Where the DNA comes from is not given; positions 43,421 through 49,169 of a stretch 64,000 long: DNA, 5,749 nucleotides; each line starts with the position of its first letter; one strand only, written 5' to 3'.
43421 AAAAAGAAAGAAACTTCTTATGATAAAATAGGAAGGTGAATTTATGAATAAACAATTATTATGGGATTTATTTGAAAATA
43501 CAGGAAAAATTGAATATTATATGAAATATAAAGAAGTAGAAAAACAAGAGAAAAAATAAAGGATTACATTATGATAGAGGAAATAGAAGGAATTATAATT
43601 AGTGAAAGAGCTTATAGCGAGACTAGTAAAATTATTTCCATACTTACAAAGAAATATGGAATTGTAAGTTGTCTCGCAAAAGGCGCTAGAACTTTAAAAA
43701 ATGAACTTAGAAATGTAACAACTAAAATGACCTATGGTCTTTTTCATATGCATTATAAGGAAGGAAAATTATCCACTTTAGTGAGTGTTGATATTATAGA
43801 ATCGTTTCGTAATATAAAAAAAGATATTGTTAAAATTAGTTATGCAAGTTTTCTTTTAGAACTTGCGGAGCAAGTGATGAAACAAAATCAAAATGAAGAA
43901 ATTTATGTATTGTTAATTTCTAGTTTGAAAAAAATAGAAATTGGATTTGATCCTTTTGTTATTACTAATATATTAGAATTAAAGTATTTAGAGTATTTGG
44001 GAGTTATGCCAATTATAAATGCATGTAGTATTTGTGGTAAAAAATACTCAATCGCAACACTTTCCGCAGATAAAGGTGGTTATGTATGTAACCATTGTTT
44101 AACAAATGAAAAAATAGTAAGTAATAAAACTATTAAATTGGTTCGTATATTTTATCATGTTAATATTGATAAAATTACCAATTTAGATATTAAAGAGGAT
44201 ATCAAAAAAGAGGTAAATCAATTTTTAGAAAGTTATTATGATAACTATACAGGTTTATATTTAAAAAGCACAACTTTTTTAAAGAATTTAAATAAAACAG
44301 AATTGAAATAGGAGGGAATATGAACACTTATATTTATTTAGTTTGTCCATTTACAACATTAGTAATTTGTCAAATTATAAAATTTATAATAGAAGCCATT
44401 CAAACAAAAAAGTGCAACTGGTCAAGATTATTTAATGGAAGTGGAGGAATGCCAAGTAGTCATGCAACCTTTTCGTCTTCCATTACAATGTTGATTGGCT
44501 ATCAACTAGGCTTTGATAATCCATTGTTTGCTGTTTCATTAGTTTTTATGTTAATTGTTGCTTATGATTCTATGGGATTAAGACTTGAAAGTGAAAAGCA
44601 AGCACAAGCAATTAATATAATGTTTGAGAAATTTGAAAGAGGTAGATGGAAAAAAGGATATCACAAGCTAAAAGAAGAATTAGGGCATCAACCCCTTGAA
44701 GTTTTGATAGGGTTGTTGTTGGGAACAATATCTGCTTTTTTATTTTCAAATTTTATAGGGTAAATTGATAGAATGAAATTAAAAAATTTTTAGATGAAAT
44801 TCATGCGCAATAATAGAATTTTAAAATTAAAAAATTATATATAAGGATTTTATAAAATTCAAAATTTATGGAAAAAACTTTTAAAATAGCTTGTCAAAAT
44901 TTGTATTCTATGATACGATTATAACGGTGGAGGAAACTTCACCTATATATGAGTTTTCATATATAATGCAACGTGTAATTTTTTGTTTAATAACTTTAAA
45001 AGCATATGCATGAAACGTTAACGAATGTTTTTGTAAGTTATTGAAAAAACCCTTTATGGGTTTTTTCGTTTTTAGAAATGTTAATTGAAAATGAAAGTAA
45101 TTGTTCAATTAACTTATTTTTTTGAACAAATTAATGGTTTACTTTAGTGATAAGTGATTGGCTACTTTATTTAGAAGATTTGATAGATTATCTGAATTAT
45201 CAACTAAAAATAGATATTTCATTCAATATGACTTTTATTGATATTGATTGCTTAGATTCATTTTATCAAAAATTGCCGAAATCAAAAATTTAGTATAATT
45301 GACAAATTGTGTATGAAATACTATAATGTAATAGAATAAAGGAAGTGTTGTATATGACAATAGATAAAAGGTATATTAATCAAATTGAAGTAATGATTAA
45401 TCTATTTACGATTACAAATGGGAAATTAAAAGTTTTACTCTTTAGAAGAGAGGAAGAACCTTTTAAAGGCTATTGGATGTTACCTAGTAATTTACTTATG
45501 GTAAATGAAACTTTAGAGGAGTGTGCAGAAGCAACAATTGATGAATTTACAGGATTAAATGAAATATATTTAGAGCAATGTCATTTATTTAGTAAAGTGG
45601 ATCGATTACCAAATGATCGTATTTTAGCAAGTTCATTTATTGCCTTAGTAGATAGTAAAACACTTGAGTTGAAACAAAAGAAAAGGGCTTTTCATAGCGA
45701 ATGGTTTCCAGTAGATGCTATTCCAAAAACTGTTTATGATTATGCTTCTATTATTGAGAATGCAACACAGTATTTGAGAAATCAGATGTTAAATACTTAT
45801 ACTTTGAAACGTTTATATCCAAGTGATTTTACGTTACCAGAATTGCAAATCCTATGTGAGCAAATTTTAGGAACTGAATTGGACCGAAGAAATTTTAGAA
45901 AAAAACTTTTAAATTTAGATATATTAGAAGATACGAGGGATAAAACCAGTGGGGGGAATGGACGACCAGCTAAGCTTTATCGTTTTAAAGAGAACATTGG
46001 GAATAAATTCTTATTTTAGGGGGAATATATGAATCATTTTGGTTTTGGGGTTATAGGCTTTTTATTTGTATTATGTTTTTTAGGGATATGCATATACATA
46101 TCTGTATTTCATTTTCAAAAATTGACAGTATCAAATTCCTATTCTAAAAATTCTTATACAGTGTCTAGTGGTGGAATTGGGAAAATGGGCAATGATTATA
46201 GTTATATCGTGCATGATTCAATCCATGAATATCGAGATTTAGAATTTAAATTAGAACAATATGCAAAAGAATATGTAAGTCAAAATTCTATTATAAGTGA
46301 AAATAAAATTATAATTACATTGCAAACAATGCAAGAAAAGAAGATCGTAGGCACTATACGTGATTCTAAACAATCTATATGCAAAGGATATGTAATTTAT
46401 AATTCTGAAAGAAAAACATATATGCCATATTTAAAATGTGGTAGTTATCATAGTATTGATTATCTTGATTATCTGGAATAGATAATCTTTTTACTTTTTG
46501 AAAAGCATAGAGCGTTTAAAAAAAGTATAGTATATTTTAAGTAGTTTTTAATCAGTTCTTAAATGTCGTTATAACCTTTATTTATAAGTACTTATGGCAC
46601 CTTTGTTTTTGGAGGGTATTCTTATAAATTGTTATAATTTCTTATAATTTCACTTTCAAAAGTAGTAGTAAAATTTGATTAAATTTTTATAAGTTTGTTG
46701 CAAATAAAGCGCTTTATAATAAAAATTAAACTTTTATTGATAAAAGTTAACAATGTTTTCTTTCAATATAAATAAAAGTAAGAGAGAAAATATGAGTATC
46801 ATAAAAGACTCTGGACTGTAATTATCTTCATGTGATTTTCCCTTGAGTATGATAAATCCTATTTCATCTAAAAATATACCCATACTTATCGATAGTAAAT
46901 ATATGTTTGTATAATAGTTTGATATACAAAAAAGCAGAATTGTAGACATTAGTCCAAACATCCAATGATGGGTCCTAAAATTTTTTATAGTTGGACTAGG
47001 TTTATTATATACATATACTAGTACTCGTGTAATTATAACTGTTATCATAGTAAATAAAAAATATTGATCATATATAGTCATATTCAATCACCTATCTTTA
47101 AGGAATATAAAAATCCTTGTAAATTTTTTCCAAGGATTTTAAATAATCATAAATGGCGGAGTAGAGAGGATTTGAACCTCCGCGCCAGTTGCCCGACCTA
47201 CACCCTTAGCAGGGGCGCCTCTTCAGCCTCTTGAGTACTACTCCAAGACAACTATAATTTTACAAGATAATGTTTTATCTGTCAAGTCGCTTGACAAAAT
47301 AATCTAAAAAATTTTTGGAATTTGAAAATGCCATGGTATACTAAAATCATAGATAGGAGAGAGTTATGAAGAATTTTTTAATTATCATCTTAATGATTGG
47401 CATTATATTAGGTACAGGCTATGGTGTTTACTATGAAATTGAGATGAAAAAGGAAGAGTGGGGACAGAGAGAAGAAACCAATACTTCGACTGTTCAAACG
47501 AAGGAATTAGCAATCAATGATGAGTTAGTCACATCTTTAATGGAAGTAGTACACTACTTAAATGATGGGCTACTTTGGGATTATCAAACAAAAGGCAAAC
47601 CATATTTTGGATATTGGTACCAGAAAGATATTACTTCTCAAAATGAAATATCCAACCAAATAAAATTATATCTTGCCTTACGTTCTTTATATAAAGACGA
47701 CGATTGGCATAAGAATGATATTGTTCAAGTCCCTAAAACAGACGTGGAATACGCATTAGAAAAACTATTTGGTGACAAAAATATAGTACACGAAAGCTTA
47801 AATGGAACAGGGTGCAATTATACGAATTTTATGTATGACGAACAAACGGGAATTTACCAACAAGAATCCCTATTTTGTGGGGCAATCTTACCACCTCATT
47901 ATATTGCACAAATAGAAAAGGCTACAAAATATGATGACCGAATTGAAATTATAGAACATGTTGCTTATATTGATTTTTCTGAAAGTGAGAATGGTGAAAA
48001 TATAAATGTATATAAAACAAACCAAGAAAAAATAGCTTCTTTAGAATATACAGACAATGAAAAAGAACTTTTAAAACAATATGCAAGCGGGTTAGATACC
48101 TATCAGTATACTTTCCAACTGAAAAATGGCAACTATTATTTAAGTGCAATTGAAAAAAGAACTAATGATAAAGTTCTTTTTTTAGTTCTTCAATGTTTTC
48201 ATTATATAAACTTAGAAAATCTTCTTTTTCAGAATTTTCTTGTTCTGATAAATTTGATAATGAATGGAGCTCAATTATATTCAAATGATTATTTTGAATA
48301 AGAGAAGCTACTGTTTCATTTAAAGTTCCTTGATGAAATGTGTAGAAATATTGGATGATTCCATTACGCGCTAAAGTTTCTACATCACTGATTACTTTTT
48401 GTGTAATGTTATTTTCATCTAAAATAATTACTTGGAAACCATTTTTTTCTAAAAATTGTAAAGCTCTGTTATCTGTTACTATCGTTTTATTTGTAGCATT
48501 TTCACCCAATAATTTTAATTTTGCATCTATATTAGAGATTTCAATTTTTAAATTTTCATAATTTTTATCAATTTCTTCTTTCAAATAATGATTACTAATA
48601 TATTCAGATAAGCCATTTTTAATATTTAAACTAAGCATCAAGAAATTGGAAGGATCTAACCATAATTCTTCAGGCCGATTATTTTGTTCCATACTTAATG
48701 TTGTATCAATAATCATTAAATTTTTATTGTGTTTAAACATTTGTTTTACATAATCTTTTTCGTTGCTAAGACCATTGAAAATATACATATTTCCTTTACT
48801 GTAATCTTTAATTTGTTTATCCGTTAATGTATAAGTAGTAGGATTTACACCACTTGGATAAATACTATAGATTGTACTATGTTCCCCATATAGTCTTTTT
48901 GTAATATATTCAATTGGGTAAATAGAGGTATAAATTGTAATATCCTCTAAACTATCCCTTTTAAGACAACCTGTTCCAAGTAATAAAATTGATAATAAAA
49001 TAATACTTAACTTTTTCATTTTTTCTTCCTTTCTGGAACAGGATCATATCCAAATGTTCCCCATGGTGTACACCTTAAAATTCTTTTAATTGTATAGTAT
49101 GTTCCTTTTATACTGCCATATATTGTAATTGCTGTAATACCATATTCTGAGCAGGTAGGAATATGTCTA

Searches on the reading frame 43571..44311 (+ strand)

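Call 15: search_protein_families(library=pfam, proteins=[window:43571-44311:+], max_evalue=0.0001)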
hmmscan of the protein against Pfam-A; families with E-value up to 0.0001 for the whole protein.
window:43571-44311:+ (246 aa): 2 families
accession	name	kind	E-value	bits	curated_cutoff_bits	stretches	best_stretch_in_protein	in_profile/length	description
PF02565.21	RecO_C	-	1.1e-27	97.2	22.1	1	84-234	2-156/157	Recombination protein O C terminal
PF11967.14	RecO_N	-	4.4e-17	62.3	27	1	1-79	1-80/80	Recombination protein O N terminal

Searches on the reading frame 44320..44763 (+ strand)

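Call 15: search_protein_families(library=pfam, proteins=[window:44320-44763:+], max_evalue=0.0001)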
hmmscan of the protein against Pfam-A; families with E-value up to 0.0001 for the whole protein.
window:44320-44763:+ (147 aa): 1 family
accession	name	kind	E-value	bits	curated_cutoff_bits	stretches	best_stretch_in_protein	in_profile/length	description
PF02681.20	DUF212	-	2.2e-37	128.5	26.5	1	6-137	5-125/126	Divergent PAP2 family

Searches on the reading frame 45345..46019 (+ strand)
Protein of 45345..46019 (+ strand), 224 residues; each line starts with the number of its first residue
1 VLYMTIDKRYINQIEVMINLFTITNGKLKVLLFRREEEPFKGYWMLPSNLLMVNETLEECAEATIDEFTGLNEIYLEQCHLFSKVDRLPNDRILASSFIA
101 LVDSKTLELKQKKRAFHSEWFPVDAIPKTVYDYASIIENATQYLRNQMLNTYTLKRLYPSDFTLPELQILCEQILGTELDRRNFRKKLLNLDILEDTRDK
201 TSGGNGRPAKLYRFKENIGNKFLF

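Call 16: search_protein_families(library=pfam, proteins=[window:45345-46019:+], max_evalue=0.0001)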
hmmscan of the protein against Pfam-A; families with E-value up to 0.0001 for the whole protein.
window:45345-46019:+ (224 aa): 3 families
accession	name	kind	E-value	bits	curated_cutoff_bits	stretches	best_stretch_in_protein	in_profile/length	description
PF21906.2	NrtR_WHD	-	1.6e-23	83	27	1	157-214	4-61/61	NrtR DNA-binding winged helix domain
PF19368.5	AraR_C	-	6e-13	49.3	23.8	1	158-216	9-68/82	AraR C-terminal winged HTH domain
PF00293.34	NUDIX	-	1.2e-06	29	21.1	1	21-131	9-125/134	NUDIX domain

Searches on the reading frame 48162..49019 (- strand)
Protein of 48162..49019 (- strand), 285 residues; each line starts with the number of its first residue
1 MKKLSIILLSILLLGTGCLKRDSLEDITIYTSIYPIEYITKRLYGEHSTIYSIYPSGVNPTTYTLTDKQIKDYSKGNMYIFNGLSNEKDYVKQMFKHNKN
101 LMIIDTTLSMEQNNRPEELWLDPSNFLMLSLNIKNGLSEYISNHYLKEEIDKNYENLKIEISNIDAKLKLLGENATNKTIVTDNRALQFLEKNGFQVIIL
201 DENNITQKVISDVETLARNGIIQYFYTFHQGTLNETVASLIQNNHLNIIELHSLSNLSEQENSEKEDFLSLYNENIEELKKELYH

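Call 16: search_protein_families(library=pfam, proteins=[window:48162-49019:-], max_evalue=0.0001)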
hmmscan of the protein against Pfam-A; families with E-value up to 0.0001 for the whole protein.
window:48162-49019:- (285 aa): 1 family
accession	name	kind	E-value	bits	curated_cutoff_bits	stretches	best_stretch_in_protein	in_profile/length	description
PF01297.22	ZnuA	-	7.8e-32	111.2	29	1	29-281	1-262/263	Zinc-uptake complex component A periplasmic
